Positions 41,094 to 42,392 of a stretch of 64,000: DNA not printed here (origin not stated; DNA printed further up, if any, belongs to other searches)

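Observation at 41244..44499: Very GC-rich MerR / vWA / unknown-protein trio next to IS256: likely horizontally acquired three-component module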

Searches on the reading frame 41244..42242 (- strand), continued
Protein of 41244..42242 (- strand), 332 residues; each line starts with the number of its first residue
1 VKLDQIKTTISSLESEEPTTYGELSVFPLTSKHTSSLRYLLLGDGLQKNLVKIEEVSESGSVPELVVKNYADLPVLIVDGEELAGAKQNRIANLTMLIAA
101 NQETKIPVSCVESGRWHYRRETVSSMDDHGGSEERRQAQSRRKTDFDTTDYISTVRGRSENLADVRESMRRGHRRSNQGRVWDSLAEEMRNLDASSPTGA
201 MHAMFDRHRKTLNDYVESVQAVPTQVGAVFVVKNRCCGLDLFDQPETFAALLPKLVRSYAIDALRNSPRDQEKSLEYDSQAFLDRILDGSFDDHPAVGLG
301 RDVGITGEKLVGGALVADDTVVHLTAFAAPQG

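Call 39: search_protein_families(library=pfam, proteins=[L110:8001-11087:+, L112:2156-5050:+, L110:7423-7944:+, L092:5997-6902:-, L158:6945-7886:-, L114:1931-2965:+], max_evalue=0.01)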
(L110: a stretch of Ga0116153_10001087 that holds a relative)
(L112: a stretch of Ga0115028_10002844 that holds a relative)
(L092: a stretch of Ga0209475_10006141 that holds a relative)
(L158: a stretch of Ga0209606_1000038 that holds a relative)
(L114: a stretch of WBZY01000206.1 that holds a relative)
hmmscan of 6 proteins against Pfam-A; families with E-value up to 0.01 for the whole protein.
L110:8001-11087:+ (1029 aa): 7 families
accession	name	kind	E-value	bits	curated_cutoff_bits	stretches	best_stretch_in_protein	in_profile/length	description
PF20208.3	ARPP-1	-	5.1e-98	328.5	27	1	13-304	2-297/297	ARG and Rhodanese-Phosphatase-superfamily-associated Protein domain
PF10021.15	PARG_cat_microb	-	3.2e-33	115.6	23.5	1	775-916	4-146/146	Microbial-type PARG, catalytic domain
PF00092.34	VWA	-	2.4e-13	51.1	23.8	1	362-530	1-170/174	von Willebrand factor type A domain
PF13519.12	VWA_2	-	8.4e-09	36.5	27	1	364-442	2-81/107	von Willebrand factor type A domain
PF13768.12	VWA_3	-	6.6e-08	33.2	27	1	362-519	2-153/155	von Willebrand factor type A domain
PF13424.12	TPR_12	-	0.0021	18.6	30.1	1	657-708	10-65/77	Tetratricopeptide repeat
PF01661.27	Macro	-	0.0021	18.4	22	1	930-989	58-117/118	Macro domain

L112:2156-5050:+ (965 aa): 5 families
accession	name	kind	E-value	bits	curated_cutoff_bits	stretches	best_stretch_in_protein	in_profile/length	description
PF20208.3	ARPP-1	-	4.5e-99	332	27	1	11-302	2-297/297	ARG and Rhodanese-Phosphatase-superfamily-associated Protein domain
PF10021.15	PARG_cat_microb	-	5.6e-34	118.1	23.5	1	773-914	4-146/146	Microbial-type PARG, catalytic domain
PF00092.34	VWA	-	1.7e-14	54.9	23.8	1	360-526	1-168/174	von Willebrand factor type A domain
PF13519.12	VWA_2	-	2.2e-10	41.6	27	1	362-445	2-86/107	von Willebrand factor type A domain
PF13768.12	VWA_3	-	8.7e-07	29.6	27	1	360-517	2-153/155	von Willebrand factor type A domain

L110:7423-7944:+ (174 aa): 3 families
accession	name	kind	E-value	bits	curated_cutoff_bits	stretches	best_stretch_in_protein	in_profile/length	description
PF13411.12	MerR_1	-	4.8e-16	59.1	21.6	1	7-72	3-68/69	MerR HTH family regulatory protein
PF00376.29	MerR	-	1.4e-07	31.6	28.2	1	9-34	4-29/38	MerR family regulatory protein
PF09278.17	MerR-DNA-bind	-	0.0011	20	25.4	1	47-75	1-29/65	MerR, DNA binding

L092:5997-6902:- (301 aa): 3 families
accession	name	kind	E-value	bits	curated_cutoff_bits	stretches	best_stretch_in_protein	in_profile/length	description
PF13411.12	MerR_1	-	7.7e-10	39.2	21.6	1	34-88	1-55/69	MerR HTH family regulatory protein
PF12728.13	HTH_17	-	7.5e-05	23.3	27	1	34-73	2-40/51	Helix-turn-helix domain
PF00376.29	MerR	-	0.00078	19.6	28.2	1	35-66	1-32/38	MerR family regulatory protein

L158:6945-7886:- (313 aa): 4 families
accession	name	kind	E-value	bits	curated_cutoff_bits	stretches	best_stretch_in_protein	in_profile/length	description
PF13411.12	MerR_1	-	1.6e-08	34.9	21.6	1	7-79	1-66/69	MerR HTH family regulatory protein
PF00376.29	MerR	-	0.00054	20.2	28.2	1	8-39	1-32/38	MerR family regulatory protein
PF12728.13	HTH_17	-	0.0016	19.1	27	1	7-47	2-41/51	Helix-turn-helix domain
PF13338.12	AbiEi_4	-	0.006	17.1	25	1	8-37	15-43/49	Transcriptional regulator, AbiEi antitoxin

L114:1931-2965:+ (345 aa): 4 families
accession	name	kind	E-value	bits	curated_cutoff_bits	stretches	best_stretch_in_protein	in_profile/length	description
PF00092.34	VWA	-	2.6e-19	70.5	23.8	1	118-295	1-172/174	von Willebrand factor type A domain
PF13519.12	VWA_2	-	3.9e-14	53.6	27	1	122-228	4-107/107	von Willebrand factor type A domain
PF07584.16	BatA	-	2e-08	34.9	25.9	1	33-103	1-77/77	Aerotolerance regulator N-terminal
PF01882.25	DUF58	-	9.5e-07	28.7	23.4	1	119-255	38-166/216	Protein of unknown function DUF58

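Call 42: search_solved_structures(query=A2, max_evalue=1)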
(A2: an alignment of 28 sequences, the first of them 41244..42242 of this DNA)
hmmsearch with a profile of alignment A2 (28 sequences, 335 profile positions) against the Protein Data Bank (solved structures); distinct sequences matched with E-value up to 1: 5.
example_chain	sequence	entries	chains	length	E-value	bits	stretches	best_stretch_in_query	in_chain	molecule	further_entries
3etz_A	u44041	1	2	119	0.38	12.9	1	135-206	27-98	Adhesin A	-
3jyo_A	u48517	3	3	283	0.38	12.9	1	32-116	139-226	Quinate/shikimate dehydrogenase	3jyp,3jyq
3etw_A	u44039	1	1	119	0.44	12.7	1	135-206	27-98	Adhesin A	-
2nlo_A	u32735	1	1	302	0.44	12.7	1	32-116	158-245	Shikimate dehydrogenase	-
3etx_A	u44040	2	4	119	0.54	12.4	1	134-206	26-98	Adhesin A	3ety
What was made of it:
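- Tried and rejected: A sequence search of the PDB with the ARPP profile gave no significant hit (call 42).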

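Call 54: search_protein_families(library=pfam, alignment_id=A4, max_evalue=0.001)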
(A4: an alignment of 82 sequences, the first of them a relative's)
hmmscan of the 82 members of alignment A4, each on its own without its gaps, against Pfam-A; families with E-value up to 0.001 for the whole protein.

A. member 1, L154:1965-3005:+ (347 aa): 4 families
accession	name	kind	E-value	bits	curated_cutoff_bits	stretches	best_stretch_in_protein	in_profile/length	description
PF13280.12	WYL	-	4.3e-19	68.7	21.8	1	146-215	1-70/70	WYL domain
PF25583.1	WCX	-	1.1e-17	64.6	23.9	1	244-318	3-74/76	WCX domain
PF08279.18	HTH_11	-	2.1e-12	47.1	25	1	10-59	1-50/55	HTH domain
PF19187.6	HTH_PafC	-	9.5e-05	22.7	32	1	7-58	2-52/115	PafC helix-turn-helix domain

B. families by the number of members that match (of 82 scanned): 62 families (the first 25 are shown)
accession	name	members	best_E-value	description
PF00158.32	Sigma54_activat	7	2e-73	Sigma-54 interaction domain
PF25583.1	WCX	7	4.3e-23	WCX domain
PF14532.12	Sigma54_activ_2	7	1.3e-22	Sigma-54 interaction domain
PF13280.12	WYL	7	1.3e-20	WYL domain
PF25601.1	AAA_lid_14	7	1.2e-19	AAA+ ATPase lid domain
PF07728.20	AAA_5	7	7.6e-10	AAA domain (dynein-related subfamily)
PF02954.25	HTH_8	7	2.7e-05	Bacterial regulatory protein, Fis family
PF06956.16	RtcR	5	2.7e-08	Regulator of RNA terminal phosphate cyclase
PF01078.27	Mg_chelatase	5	2.1e-06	Magnesium chelatase, subunit ChlI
PF07724.20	AAA_2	5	4.7e-06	AAA domain (Cdc48 subfamily)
PF08279.18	HTH_11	4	2.1e-12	HTH domain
PF03747.19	ADP_ribosyl_GH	2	4.2e-78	ADP-ribosylglycohydrolase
PF11074.14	DUF2779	2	2.3e-41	Domain of unknown function(DUF2779)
PF22552.1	TY-Chap3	2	6.5e-26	T3SS (YopN, CesT) and YbjN peptide-binding chaperone 3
PF13229.12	Beta_helix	2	6.9e-18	Right handed beta helix region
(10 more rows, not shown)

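Call 64: predict_structure(alignment_id=A2)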
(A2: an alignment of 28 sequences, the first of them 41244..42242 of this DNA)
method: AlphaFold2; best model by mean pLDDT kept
length: 332 residues; sequences in the alignment: 28
mean_pLDDT: 71.4   pTM: 0.72
mean pLDDT of the five models: 71.4, 70.9, 69.2, 67.9, 44.5
residues with pLDDT >= 90: 89; 70-90: 110; 50-70: 47; < 50: 86
segments of 3 or more residues with pLDDT < 50: 85-93, 109-179
pLDDT, mean of each block of 10 residues (from residue 1): 82 91 90 91 92 69 77 88 49 73 75 35 37 43 29 31 40 43 63 68 80 89 93 83 95 88 62 62 92 86 86 90 88 55
secondary structure, 60 per line:
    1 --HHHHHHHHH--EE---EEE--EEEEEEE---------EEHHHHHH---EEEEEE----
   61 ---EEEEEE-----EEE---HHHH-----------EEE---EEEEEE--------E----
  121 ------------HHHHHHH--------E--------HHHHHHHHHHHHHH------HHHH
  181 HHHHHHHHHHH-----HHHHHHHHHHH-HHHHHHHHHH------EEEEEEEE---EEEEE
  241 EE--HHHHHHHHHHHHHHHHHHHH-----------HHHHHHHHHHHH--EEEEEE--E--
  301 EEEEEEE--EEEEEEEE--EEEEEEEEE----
elements in order: H3-11 E19-21 E24-30 H42-47 E51-56 E64-69 E75-77 H81-84 E96-98 E102-107 H133-139 H157-170 H177-191 H197-207 H209-218 E225-232 E236-242 H245-264 H276-287 E290-295 E301-307 E310-317 E320-328

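Call 78: search_dna_similar(query=window:41244-42242:-, collection=plasmids, mode=protein, max_evalue=1e-15, max_rows=15)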
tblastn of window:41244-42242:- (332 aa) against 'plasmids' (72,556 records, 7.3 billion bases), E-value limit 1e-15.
Records with a match: 1; places in all: 1; records where one place covers at least 80% of the query: 1.
Best place of each record, by identity: <60% 1.
By first word of the organism name: Candidatus 1.
By predicted mobility (MOB-suite, as given by PLSDB): non-mobilizable 1.
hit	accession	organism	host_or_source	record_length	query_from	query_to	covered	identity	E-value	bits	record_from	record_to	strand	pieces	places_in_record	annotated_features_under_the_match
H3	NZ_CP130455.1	Candidatus Fervidibacter sacchari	hot spring sediment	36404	10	327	96%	32.6%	5e-37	148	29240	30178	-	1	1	DUF6569 family protein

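Call 82: find_encoding_contigs(protein=P0008, flank=5000, max_places=3)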
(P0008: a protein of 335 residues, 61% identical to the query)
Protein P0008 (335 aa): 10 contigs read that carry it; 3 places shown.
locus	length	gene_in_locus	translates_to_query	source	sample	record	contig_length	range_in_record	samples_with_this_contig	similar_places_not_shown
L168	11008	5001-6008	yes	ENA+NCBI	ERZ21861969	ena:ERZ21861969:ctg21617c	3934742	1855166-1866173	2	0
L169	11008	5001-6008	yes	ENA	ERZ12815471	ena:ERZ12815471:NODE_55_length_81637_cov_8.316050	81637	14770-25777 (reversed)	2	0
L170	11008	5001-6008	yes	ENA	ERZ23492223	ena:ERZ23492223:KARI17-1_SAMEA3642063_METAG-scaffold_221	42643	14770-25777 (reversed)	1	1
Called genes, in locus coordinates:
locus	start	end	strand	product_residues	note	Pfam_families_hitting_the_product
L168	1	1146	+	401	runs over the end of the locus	PF00389:2-Hacid_dh, PF02826:2-Hacid_dh_C, PF11890:DUF3410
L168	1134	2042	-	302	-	PF00009:GTP_EFTU (faint), PF00350:Dynamin_N (faint), PF01926:MMR_HSR1, PF02421:FeoB_N, PF03193:RsgA_GTPase (faint), PF10662:PduV-EutP, PF16897:MMR_HSR1_Xtn (weak), PF07650:KH_2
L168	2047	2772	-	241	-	PF03740:PdxJ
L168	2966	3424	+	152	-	-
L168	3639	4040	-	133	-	-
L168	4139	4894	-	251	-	PF13411:MerR_1 (weak)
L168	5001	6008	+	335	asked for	PF20208:ARPP-1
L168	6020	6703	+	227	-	PF28130:DUF8371 (weak)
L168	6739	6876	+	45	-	-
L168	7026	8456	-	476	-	PF00479:G6PD_N, PF02781:G6PD_C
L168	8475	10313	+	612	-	PF13385:Laminin_G_3, PF18962:Por_Secre_tail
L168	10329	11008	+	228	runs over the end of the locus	PF00753:Lactamase_B, PF13483:Lactamase_B_3, PF12706:Lactamase_B_2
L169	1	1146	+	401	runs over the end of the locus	PF00389:2-Hacid_dh, PF02826:2-Hacid_dh_C, PF11890:DUF3410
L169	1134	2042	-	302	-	PF00009:GTP_EFTU (faint), PF00350:Dynamin_N (faint), PF01926:MMR_HSR1, PF02421:FeoB_N, PF03193:RsgA_GTPase (faint), PF10662:PduV-EutP, PF16897:MMR_HSR1_Xtn (weak), PF07650:KH_2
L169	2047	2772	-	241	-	PF03740:PdxJ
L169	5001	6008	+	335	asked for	PF20208:ARPP-1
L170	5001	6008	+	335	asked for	PF20208:ARPP-1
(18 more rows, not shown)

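Call 83: find_encoding_contigs(protein=P0069, flank=5000, max_places=3)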
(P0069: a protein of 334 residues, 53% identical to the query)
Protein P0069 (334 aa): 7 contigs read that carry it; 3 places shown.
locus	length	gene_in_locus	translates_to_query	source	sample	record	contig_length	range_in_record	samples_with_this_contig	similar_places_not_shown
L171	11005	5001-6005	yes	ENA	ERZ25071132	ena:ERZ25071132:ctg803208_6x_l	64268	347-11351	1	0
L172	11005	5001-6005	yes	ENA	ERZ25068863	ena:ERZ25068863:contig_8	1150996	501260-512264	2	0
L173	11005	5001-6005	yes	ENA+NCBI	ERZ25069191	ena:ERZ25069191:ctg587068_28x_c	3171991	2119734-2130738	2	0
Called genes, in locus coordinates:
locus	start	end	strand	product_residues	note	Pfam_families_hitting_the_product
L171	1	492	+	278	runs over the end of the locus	?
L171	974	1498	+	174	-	-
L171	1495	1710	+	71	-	-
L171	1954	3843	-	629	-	PF00691:OmpA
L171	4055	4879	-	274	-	-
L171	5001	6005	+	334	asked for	PF20208:ARPP-1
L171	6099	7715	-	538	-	PF00324:AA_permease, PF13520:AA_permease_2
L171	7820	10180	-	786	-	PF01590:GAF, PF13185:GAF_2, PF00989:PAS (faint), PF08448:PAS_4 (weak), PF00512:HisKA, PF02518:HATPase_c, PF00072:Response_reg, PF00486:Trans_reg_C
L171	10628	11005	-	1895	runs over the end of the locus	PF17766:fn3_6 (faint), PF03160:Calx-beta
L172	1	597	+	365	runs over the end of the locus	PF02517:Rce1-like (faint)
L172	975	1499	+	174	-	-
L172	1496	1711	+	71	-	-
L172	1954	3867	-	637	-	PF00691:OmpA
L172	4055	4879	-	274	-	-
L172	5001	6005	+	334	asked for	PF20208:ARPP-1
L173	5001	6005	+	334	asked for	PF20208:ARPP-1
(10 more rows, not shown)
